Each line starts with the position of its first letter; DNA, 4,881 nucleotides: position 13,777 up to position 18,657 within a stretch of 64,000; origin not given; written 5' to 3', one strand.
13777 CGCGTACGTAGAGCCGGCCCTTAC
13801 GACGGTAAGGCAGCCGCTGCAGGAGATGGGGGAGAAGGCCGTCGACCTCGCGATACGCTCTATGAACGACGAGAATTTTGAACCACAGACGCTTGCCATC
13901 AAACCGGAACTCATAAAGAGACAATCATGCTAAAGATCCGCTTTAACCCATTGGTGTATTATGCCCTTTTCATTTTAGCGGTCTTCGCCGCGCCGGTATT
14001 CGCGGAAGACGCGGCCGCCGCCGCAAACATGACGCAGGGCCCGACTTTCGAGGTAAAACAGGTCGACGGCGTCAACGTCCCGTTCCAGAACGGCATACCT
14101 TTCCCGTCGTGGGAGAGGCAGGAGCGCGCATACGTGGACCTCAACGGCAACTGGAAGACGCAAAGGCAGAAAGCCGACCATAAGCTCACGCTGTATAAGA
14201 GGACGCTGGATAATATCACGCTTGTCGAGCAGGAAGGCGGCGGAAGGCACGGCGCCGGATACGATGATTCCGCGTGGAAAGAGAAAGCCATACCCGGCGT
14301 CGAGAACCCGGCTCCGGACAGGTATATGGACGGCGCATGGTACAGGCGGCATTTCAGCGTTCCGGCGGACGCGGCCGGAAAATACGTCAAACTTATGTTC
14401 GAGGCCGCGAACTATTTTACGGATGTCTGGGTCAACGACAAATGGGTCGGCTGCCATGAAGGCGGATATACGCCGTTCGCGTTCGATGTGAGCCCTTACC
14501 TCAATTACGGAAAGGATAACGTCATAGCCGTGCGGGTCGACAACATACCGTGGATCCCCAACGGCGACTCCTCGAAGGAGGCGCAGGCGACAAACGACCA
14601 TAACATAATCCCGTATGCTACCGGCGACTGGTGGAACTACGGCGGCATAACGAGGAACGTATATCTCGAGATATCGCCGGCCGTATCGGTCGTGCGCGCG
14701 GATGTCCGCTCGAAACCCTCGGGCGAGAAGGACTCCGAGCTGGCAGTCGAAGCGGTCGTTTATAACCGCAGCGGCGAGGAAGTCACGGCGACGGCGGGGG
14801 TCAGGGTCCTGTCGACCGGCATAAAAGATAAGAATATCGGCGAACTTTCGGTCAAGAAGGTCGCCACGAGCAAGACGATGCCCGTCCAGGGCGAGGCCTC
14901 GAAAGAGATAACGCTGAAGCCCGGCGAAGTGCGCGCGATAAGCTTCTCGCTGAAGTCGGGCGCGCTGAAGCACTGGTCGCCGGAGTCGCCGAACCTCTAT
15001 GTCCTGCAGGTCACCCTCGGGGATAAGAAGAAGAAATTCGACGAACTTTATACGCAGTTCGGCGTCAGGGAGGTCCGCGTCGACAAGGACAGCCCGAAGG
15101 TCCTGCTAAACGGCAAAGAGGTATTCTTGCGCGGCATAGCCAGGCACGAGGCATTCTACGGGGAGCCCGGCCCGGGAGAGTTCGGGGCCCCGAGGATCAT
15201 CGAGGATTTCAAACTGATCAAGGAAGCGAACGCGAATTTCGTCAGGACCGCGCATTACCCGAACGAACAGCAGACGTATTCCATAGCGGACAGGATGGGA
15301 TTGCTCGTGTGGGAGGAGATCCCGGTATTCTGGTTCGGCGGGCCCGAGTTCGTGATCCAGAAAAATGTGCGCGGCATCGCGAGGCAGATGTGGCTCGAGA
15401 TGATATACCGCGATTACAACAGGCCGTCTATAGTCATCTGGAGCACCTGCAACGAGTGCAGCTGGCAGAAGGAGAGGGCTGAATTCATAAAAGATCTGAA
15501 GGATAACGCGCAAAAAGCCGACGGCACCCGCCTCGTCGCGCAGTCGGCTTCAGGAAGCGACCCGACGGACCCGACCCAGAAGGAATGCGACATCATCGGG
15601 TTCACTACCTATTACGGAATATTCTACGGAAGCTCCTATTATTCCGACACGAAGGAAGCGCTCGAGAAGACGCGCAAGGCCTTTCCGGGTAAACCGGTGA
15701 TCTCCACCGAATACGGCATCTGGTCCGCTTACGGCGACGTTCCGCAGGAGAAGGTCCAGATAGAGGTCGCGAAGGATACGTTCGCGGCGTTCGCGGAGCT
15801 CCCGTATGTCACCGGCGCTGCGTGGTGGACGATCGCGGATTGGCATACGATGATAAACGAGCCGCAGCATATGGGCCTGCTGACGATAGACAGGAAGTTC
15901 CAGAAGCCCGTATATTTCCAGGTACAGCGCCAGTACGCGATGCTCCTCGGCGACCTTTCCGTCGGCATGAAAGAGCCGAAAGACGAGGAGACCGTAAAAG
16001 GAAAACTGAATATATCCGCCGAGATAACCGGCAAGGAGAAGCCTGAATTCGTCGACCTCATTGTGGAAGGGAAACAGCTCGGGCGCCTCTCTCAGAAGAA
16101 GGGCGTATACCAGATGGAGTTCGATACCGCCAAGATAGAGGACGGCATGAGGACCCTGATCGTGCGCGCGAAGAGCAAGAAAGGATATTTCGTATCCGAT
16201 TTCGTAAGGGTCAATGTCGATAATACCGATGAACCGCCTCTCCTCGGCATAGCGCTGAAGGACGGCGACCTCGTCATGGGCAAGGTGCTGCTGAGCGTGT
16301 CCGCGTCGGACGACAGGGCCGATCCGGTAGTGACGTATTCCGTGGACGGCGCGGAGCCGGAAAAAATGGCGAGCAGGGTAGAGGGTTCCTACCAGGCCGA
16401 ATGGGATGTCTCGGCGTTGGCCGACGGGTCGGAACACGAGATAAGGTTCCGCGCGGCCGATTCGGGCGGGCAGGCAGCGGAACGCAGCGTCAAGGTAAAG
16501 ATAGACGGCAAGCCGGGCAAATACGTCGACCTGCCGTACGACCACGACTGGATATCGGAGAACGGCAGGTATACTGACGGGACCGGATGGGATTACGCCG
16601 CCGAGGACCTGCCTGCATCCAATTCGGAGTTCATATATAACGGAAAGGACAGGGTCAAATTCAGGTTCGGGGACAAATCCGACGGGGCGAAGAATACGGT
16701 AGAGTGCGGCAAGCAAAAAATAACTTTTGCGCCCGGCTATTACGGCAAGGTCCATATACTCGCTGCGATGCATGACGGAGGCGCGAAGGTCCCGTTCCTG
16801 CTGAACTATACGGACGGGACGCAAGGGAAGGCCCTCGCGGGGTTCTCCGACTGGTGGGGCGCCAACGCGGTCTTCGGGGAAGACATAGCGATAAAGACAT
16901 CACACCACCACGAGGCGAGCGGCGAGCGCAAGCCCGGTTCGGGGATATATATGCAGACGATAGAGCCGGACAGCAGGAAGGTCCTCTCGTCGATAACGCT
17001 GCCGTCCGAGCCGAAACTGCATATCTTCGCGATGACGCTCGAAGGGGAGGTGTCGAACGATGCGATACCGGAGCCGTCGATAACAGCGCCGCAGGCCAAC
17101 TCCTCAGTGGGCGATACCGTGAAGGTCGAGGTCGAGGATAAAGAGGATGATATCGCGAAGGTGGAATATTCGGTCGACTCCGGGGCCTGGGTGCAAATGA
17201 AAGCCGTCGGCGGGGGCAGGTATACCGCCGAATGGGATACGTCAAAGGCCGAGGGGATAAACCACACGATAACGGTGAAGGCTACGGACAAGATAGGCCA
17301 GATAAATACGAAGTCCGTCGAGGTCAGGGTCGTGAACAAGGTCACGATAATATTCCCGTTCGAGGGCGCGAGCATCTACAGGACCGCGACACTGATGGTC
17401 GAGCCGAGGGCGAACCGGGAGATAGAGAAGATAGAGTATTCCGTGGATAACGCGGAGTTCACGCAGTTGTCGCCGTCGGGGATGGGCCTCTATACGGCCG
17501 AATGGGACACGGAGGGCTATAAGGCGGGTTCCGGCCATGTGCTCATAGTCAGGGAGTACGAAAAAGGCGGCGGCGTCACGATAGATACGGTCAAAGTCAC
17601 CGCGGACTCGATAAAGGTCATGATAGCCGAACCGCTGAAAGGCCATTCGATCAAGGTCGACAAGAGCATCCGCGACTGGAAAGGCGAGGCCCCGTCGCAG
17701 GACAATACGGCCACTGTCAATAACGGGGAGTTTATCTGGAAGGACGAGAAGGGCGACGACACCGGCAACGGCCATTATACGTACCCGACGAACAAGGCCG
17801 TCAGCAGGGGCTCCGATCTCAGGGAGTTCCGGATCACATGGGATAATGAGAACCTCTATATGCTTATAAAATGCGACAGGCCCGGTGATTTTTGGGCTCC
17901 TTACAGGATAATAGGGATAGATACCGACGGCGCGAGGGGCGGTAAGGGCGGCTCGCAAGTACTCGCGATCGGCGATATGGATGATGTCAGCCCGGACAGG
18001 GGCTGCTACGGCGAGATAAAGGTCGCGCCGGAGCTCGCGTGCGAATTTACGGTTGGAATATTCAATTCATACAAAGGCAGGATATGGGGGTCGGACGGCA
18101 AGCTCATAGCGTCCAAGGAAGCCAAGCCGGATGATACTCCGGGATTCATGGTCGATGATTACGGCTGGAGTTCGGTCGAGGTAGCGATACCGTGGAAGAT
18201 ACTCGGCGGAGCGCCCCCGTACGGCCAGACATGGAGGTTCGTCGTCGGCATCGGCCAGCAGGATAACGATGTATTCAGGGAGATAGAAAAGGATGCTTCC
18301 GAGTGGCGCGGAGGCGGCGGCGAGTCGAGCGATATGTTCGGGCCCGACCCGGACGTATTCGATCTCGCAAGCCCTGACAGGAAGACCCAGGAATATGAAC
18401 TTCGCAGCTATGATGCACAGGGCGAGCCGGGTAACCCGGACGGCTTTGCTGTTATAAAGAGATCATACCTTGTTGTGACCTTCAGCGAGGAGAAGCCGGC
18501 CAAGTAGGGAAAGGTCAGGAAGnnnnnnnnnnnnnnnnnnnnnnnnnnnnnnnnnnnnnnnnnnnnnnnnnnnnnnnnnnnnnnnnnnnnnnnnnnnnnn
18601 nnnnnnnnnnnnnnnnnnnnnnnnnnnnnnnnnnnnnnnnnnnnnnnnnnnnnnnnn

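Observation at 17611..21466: Tandem family of four paralogous modules of about 300 aa: one fused to the C-terminus of the 1526-aa GH2 enzyme and three free-standing secreted copies directly downstream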

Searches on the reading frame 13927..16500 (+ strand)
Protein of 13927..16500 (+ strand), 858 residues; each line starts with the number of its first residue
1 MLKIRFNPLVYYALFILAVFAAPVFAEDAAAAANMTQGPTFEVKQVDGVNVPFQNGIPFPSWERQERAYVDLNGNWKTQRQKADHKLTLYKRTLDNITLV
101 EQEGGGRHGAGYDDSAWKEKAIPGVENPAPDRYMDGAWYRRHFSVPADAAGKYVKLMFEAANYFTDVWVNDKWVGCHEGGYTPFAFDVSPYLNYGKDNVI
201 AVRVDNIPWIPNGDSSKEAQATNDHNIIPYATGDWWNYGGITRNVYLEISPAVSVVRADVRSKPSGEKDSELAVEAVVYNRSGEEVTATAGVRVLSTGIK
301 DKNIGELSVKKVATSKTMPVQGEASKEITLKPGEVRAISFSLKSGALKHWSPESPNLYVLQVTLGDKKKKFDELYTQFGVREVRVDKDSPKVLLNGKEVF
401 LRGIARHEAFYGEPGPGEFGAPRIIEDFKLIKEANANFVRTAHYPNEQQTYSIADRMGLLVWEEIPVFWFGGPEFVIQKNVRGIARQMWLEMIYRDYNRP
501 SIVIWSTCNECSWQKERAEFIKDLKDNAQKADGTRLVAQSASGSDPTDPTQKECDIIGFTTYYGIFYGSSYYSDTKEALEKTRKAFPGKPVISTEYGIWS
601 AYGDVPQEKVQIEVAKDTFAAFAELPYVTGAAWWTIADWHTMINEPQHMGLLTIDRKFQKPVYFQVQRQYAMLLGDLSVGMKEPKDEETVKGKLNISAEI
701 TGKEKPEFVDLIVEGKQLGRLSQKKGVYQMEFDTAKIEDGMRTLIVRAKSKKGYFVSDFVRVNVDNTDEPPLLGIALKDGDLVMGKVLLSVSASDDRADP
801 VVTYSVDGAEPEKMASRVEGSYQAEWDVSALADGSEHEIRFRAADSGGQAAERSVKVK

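Call 35: search_solved_structures(query=window:13927-16500:+, max_evalue=1e-20)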
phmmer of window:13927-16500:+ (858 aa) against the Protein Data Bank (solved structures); distinct sequences matched with E-value up to 1e-20: 108 (the best 60 are shown).
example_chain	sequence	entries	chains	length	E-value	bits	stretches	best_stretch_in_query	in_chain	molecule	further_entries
6ncy_A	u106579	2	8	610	3.9e-53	183.7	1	324-672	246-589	Beta-glucuronidase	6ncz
6d89_C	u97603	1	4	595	7.6e-53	182.7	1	325-671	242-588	Beta-galactosidase/beta-glucuronidase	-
6d1n_A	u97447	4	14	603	1.3e-52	182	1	325-671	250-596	Beta-galactosidase/beta-glucuronidase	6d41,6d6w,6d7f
7vqm_A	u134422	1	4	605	1.7e-51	178.3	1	336-641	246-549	GH2 beta-galacturonate AqGalA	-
6eca_A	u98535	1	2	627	5.9e-45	156.6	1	315-666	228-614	Beta-glucuronidase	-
6d8k_A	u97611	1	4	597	2e-44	154.9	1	333-642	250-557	Glycosyl hydrolase family 2, sugar binding domain protein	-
6d8g_A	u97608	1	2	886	7.5e-44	153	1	109-734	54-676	Glycosyl hydrolases family 2, sugar binding domain protein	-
5uj6_A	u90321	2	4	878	9.6e-44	152.6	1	109-734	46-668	Glycosyl hydrolases family 2, sugar binding domain protein | Beta-galactosidase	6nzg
6d50_A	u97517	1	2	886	1e-43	152.6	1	109-734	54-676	Glycosyl hydrolases family 2, sugar binding domain protein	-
6u7i_A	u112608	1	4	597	1.2e-43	152.3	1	351-668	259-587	Beta-glucuronidase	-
6ed1_A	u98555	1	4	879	5.3e-43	150.2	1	133-720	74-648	Glycosyl hydrolase family 2, sugar binding domain protein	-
6xxw_A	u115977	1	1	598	6.2e-42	146.7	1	347-643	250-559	Beta-glucuronidase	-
8dhl_A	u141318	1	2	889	5.7e-41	143.5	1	349-667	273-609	Glycosyl hydrolase family 2, sugar binding domain protein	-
8dhe_A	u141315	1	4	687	4.3e-40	140.6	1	137-762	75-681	Glycosyl hydrolase family 2, sugar bindingdomain protein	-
3cmg_A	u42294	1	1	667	3.9e-38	134.1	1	139-665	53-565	Putative beta-galactosidase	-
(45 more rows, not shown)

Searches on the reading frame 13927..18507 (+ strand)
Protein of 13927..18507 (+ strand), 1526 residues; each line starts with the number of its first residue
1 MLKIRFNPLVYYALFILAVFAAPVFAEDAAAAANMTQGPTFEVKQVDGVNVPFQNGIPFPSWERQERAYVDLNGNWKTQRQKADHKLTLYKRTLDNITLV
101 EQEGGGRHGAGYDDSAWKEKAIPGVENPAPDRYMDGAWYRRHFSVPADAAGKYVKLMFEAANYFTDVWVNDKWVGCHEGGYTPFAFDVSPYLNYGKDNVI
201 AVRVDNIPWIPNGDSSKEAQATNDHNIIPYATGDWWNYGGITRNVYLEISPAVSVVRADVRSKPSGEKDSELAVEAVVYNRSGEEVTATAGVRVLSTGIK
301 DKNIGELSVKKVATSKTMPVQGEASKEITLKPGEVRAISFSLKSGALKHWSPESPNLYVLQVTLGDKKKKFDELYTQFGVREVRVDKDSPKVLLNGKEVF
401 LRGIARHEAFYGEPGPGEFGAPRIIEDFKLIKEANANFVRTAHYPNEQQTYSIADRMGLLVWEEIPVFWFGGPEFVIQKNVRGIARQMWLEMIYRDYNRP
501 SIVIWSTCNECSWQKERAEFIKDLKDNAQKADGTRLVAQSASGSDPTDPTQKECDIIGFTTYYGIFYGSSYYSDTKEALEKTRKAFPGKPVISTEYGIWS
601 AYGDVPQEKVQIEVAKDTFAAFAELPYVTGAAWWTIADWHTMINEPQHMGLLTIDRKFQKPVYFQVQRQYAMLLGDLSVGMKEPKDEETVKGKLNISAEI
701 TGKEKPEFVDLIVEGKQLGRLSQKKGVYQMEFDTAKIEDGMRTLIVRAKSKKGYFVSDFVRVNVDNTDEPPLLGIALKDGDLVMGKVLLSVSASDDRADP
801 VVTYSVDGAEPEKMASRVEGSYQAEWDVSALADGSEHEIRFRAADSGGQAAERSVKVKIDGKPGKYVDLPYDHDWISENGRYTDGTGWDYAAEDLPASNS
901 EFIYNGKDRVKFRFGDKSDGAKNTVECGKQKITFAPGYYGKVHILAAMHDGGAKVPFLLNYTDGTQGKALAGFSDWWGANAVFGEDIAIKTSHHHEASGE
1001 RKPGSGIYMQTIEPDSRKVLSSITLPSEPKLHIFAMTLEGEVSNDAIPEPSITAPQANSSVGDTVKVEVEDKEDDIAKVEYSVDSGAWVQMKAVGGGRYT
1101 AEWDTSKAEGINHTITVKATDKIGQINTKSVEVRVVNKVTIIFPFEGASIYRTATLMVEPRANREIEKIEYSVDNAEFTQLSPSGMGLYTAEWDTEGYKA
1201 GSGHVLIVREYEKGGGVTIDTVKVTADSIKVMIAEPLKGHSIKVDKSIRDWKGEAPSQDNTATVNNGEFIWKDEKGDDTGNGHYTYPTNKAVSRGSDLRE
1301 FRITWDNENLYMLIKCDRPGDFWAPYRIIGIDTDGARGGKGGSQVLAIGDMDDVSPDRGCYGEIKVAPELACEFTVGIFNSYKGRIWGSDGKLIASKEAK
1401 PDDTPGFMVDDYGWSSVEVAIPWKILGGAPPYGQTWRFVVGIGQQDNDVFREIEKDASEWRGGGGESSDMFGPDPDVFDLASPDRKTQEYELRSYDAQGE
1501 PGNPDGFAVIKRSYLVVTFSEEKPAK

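Call 3: search_protein_families(library=pfam, proteins=[window:13927-18507:+], max_evalue=0.01)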
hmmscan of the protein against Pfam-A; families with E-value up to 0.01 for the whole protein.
window:13927-18507:+ (1526 aa): 9 families
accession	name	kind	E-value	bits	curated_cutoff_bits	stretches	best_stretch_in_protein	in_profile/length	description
PF02836.23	Glyco_hydro_2_C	-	3.8e-32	112.1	21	1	390-671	6-298/302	Glycosyl hydrolases family 2, TIM barrel domain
PF17957.7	Big_7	-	1.3e-28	99.9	24.1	3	1048-1117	1-70/70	Bacterial Ig domain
PF02837.24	Glyco_hydro_2_N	-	7.9e-24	84.9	28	1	126-249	56-167/169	Glycosyl hydrolases family 2, sugar binding domain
PF09985.14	Glucodextran_C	-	5.8e-20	72.2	22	2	1387-1499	108-220/228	C-terminal binding-module, SLH-like, of glucodextranase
PF00703.27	Glyco_hydro_2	-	1.5e-09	39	23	1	259-381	7-109/109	Glycosyl hydrolases family 2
PF22666.2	Glyco_hydro_2_N2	-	3.1e-08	34.3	27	1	137-206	50-119/167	Glycosyl hydrolase 2 galactose-binding domain-like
PF19077.6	Big_13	-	1.7e-06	28.9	27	1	1069-1135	33-100/102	Bacterial Ig-like domain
PF13364.12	BetaGal_ABD2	-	1.8e-05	25.9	23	1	106-206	6-108/112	Beta-galactosidase second all-beta domain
PF11790.14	Glyco_hydro_cc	-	0.00051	20.1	21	1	567-638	144-210/237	Glycosyl hydrolase catalytic core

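Call 6: search_protein_families(library=ncbifam, proteins=[window:13927-18507:+], max_evalue=0.01)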
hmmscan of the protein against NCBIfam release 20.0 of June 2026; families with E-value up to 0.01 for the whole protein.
window:13927-18507:+ (1526 aa): 12 families
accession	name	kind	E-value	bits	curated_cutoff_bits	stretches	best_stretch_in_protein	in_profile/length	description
NF050095.1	BetGlucuronLacZ4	equivalog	4.2e-66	223.4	950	1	138-753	63-659/666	beta-glucuronidase LacZ4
NF007538.0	PRK10150.1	equivalog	1.3e-59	202.1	544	2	336-668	234-593/607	beta-glucuronidase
NF041462.1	GalA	equivalog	1.7e-56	191.8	900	2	235-597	160-479/763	beta-galactosidase GalA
NF041463.1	GalB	equivalog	4.6e-53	180.2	900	1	137-595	136-571/869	beta-galactosidase GalB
NF052611.1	beta_gal_Bga2A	equivalog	7.4e-51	173.2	999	1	67-596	35-527/1007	beta-galactosidase, LacZ type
NF049891.1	Bet1-4galacdseBT4156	equivalog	2.3e-43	148.2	1700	1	136-523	78-420/946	exo-beta-1,4-galactosidase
NF041100.1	betagal_LacZ_Ttogales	equivalog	1.3e-41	142.3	2000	1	66-544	34-472/1090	beta-galactosidase LacZ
NF007666.0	PRK10340.1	equivalog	1.6e-38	132.2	1284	1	138-538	112-473/1030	beta-galactosidase subunit alpha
NF007074.0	PRK09525.1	subfamily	2.5e-37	128.2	1221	1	111-542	95-490/1027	beta-galactosidase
NF049877.1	GlucurArabfur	equivalog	6.2e-35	120.1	1800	1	58-543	357-803/1400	beta-d-glucuronidase/beta-L-arabinofuranosidase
NF049890.1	Bet1-4galacdseBT4151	equivalog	1.4e-31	109.3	1500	1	132-548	104-486/952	exo-beta-1,4-galactosidase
NF047446.1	barrel_OmpL47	domain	0.00092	19.6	40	0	1063-1133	5-66/68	OmpL47-type beta-barrel domain-containing protein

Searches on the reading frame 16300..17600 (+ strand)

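Call 46: search_protein_families(library=pfam, proteins=[window:16300-17600:+], max_evalue=10)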
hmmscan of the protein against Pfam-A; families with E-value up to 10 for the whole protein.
window:16300-17600:+ (433 aa): 7 families
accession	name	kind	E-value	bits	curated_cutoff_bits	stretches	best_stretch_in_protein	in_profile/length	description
PF17957.7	Big_7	-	3.2e-22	79.4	24.1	3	257-326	1-70/70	Bacterial Ig domain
PF19077.6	Big_13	-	1.1e-07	32.6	27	2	277-344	32-100/102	Bacterial Ig-like domain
PF17992.7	Agarase_CBM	-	0.1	12.6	26.3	1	270-369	25-120/178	Agarase CBM like domain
PF01357.27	Expansin_C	-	0.13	12.9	24.6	1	273-334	13-69/78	Expansin C-terminal domain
PF09136.16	Glucodextran_B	-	0.14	12.6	27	1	257-343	1-80/83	Glucodextranase, domain B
PF09134.16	Invasin_D3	-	0.24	12.4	33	1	266-340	16-91/98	Invasin, domain 3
PF00630.25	Filamin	-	0.57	11.5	26.9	0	260-292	43-70/93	Filamin/ABP280 repeat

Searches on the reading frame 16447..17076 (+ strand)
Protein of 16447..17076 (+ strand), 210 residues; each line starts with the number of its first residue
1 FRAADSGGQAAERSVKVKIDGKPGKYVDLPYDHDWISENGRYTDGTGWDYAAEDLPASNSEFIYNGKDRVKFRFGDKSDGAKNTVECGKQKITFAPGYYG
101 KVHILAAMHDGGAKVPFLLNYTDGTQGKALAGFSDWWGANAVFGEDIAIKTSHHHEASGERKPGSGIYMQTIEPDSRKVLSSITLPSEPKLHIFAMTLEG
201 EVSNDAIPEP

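Call 69: search_solved_structures(query=window:16447-17076:+, max_evalue=1)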
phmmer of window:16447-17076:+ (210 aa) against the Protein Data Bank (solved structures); distinct sequences matched with E-value up to 1: 7.
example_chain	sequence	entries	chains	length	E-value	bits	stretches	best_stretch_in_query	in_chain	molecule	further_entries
8gs1_A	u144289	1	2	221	4.7e-08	36.3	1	46-199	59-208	Azi28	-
7wuw_A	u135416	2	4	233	5.4e-08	36.2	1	47-199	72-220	AziU2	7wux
1mlb_B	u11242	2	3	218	0.24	14.4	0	4-85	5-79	IGG1-KAPPA D44.1 FAB (HEAVY CHAIN)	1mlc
9ish_D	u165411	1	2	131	0.33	14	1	4-87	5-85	Nanobody 32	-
7uhz_H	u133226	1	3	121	0.6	13.1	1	5-62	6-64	BMPC-23 Fab Heavy chain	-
6z1p_Ay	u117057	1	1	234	0.8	12.7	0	13-47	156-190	50S ribosomal protein L24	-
9c2h_E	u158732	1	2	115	0.89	12.6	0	5-62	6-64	Antibody Fab NP1-E9 Heavy Chain (variable region)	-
